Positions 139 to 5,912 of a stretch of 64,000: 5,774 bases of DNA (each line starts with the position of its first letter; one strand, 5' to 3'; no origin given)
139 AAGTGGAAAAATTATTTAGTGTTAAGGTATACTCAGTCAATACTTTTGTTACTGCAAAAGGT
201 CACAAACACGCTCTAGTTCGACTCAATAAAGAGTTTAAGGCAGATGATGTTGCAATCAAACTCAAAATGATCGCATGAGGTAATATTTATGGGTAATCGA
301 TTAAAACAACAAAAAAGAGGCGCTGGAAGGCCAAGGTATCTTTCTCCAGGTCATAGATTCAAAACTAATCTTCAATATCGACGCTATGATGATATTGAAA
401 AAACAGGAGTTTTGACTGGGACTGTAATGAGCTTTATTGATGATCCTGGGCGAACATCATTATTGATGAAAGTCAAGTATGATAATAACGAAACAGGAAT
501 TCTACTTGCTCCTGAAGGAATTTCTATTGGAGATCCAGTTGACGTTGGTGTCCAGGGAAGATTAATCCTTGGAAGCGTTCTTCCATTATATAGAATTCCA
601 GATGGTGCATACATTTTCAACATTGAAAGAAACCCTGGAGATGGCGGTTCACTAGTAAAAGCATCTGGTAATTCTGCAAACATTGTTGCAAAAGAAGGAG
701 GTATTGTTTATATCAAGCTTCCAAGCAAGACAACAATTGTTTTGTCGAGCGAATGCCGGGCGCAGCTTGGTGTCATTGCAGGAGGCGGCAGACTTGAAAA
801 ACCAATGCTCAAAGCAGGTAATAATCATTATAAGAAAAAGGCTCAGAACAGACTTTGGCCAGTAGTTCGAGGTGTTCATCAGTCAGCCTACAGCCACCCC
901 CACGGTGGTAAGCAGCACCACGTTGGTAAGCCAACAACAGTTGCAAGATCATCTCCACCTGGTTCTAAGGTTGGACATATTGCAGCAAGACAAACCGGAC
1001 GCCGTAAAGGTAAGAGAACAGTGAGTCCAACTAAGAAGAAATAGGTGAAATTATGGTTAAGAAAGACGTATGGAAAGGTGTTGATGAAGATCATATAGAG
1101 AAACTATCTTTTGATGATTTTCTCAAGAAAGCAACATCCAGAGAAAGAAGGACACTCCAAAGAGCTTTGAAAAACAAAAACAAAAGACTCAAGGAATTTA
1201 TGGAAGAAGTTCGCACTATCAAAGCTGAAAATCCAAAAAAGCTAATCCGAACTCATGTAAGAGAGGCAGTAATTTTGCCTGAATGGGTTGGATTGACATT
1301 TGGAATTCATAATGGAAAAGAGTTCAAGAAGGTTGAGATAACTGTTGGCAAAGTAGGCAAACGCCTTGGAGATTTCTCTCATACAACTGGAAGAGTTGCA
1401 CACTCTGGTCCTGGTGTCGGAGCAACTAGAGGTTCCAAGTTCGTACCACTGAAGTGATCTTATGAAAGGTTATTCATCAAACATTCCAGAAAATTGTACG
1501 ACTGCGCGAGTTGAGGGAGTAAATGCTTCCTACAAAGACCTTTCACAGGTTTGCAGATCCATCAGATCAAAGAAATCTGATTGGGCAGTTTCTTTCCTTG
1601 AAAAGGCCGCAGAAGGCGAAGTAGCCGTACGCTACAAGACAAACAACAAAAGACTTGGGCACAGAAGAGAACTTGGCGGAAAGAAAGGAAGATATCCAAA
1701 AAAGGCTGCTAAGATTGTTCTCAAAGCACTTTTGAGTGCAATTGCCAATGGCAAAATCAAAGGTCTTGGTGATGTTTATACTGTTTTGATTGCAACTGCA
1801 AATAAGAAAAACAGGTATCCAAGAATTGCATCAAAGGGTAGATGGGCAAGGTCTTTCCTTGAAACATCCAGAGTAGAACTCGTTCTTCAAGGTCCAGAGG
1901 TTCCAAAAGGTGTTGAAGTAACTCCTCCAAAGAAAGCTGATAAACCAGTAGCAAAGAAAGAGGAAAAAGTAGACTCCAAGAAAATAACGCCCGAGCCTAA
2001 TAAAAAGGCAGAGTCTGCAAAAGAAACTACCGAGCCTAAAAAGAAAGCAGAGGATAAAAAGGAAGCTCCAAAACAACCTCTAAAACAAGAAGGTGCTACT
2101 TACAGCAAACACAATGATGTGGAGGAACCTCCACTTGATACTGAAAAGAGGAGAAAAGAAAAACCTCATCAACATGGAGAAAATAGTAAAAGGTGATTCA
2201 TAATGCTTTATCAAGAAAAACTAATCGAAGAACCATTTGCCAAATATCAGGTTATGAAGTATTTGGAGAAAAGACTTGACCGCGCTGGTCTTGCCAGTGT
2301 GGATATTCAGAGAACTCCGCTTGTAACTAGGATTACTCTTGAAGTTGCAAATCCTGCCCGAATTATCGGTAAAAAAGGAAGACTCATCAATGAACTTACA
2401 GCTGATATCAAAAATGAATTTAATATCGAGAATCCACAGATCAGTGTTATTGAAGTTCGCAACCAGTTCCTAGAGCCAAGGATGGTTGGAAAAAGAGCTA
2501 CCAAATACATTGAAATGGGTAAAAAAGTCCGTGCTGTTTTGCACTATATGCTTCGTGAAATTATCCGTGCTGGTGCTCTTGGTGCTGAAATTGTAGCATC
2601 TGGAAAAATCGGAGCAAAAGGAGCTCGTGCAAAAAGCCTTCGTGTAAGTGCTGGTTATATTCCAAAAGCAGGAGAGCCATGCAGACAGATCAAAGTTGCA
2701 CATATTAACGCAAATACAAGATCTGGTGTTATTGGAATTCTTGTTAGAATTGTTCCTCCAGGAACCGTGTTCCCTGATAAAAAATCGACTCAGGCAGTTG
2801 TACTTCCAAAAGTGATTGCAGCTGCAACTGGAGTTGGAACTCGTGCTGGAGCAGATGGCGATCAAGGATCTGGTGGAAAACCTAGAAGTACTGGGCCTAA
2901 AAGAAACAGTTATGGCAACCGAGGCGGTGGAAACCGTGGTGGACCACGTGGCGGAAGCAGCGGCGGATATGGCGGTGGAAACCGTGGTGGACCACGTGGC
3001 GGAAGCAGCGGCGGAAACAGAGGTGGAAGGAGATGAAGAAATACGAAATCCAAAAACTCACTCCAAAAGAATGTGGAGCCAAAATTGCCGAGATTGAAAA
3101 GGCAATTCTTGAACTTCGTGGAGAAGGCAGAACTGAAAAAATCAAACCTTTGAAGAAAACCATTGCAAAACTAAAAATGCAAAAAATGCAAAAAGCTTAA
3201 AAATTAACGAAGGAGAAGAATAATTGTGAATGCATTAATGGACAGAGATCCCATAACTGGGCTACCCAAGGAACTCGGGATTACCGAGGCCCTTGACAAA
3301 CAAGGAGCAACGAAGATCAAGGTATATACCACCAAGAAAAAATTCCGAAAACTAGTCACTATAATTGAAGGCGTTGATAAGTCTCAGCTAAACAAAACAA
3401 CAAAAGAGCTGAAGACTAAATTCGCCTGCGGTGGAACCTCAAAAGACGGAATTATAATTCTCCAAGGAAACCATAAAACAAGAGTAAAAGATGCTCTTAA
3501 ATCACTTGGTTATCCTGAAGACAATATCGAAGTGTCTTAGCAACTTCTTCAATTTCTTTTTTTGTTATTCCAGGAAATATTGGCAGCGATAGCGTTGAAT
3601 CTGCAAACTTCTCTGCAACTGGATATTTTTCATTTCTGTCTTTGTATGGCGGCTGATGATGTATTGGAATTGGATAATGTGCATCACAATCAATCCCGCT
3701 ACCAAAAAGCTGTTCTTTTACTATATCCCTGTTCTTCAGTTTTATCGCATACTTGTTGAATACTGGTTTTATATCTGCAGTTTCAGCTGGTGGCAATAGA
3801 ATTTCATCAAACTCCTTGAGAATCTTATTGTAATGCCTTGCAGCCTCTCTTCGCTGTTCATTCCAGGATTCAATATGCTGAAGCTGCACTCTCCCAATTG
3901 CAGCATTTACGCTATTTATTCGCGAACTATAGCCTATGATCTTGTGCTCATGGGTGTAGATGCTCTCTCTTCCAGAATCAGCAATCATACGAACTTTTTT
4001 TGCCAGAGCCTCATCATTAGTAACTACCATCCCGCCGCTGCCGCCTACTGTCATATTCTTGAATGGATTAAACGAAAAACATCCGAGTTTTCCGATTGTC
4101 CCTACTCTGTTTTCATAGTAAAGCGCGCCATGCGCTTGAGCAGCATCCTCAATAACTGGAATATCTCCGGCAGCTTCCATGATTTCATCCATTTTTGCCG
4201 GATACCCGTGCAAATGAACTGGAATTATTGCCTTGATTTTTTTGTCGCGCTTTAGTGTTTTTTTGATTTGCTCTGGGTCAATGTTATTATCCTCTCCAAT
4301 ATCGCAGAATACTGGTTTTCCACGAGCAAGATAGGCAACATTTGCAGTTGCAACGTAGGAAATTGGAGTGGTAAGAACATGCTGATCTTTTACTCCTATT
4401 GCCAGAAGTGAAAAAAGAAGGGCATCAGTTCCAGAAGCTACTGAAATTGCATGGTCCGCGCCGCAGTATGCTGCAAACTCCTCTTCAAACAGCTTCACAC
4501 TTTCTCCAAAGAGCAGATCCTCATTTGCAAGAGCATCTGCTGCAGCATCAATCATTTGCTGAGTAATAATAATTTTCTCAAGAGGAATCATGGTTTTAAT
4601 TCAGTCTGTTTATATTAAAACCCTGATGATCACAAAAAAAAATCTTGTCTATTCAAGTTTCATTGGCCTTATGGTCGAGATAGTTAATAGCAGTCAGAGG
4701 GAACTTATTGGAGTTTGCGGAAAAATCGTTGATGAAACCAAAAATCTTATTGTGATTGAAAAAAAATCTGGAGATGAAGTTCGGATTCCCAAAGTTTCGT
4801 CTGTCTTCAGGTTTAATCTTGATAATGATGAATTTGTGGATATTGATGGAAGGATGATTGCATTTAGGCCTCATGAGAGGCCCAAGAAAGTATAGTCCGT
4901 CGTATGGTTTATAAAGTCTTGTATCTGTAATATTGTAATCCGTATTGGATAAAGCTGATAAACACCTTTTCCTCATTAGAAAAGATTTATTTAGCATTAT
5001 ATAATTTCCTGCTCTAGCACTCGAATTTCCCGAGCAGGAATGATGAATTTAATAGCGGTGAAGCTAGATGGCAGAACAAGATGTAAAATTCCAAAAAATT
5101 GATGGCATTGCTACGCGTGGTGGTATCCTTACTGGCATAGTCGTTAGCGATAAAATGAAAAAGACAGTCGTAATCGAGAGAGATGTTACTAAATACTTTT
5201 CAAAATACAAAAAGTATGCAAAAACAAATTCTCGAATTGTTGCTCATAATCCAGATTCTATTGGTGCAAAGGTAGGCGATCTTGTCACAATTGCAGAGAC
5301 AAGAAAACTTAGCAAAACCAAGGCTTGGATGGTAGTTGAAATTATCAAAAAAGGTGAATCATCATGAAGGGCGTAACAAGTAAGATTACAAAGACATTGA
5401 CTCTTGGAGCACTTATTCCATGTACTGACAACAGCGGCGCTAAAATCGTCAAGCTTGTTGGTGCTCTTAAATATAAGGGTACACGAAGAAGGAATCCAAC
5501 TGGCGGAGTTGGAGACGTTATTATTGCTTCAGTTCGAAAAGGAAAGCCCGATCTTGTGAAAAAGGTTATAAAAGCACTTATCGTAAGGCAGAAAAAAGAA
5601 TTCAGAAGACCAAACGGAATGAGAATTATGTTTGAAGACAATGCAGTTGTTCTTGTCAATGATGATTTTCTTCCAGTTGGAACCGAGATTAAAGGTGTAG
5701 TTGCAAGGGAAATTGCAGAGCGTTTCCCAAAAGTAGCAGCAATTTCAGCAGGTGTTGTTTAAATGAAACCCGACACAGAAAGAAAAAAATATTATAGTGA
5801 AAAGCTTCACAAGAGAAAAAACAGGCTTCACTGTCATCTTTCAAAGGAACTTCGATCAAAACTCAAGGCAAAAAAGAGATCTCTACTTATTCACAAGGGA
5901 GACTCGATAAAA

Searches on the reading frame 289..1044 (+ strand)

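Call 85: search_protein_families(library=pfam, proteins=[window:289-1044:+], max_evalue=0.001)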
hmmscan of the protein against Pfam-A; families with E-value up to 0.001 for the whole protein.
window:289-1044:+ (251 aa): 1 family
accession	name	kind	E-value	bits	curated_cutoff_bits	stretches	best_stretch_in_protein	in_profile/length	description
PF03947.24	Ribosomal_L2_C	-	2.2e-35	121.9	33.7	1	95-223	3-121/126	Ribosomal Proteins L2, C-terminal domain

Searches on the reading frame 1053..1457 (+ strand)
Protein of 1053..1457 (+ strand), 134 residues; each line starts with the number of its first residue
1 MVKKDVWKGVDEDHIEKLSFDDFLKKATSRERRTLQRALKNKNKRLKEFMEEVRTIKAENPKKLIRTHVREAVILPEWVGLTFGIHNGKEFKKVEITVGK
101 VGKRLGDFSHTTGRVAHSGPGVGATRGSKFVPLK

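Call 85: search_protein_families(library=pfam, proteins=[window:1053-1457:+], max_evalue=0.001)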
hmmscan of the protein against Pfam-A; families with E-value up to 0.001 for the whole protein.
window:1053-1457:+ (134 aa): 1 family
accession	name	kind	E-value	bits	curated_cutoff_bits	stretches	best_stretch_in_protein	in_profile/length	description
PF00203.26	Ribosomal_S19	-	2.4e-23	82.2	27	1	39-117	3-81/81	Ribosomal protein S19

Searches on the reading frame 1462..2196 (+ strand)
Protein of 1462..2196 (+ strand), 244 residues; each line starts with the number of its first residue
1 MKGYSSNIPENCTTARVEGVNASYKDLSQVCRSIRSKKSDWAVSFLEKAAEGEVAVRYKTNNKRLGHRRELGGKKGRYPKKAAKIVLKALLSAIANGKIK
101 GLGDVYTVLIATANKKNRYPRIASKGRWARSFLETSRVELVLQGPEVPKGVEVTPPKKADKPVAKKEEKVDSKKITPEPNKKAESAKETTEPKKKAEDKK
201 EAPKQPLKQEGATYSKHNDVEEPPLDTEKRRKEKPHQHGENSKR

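Call 85: search_protein_families(library=pfam, proteins=[window:1462-2196:+], max_evalue=0.001)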
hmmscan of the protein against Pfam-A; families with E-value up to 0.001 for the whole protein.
window:1462-2196:+ (244 aa): 1 family
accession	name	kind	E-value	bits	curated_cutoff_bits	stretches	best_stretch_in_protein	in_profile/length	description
PF00237.24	Ribosomal_L22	-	1.6e-08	35.1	28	1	17-142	3-103/104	Ribosomal protein L22p/L17e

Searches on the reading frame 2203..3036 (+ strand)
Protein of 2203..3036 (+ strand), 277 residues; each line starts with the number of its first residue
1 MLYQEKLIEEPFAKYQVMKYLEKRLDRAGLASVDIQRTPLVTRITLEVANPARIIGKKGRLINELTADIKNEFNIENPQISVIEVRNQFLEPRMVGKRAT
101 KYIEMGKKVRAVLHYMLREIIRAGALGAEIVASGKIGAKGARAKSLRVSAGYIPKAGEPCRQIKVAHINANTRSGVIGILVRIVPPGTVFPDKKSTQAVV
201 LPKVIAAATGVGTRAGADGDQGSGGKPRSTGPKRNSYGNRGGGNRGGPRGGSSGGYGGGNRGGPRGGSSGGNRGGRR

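Call 85: search_protein_families(library=pfam, proteins=[window:2203-3036:+], max_evalue=0.001)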
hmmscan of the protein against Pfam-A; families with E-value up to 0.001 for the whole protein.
window:2203-3036:+ (277 aa): 2 families
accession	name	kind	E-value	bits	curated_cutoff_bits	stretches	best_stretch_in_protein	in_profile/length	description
PF07650.23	KH_2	-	4.3e-13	49.3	22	1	17-87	2-75/78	KH domain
PF00189.25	Ribosomal_S3_C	-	2.6e-12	47.5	34.1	1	103-183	5-83/83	Ribosomal protein S3, C-terminal domain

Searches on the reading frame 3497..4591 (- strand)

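Call 85: search_protein_families(library=pfam, proteins=[window:3497-4591:-], max_evalue=0.001)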
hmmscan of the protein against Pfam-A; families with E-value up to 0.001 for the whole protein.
window:3497-4591:- (364 aa): 2 families
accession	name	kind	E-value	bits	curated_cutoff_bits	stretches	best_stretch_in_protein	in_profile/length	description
PF01041.23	DegT_DnrJ_EryC1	-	2.7e-98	330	19.8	1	10-354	4-359/360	DegT/DnrJ/EryC1/StrS aminotransferase family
PF01212.27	Beta_elim_lyase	-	1.1e-07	31.9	27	1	10-156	11-175/288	Beta-eliminating lyase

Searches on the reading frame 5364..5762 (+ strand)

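Call 85: search_protein_families(library=pfam, proteins=[window:5364-5762:+], max_evalue=0.001)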
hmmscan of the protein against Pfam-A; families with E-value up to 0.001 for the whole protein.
window:5364-5762:+ (132 aa): 1 family
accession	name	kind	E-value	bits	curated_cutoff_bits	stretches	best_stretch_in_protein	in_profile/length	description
PF00238.24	Ribosomal_L14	-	1.6e-35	122.1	23.6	1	14-131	4-121/122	Ribosomal protein L14p/L23e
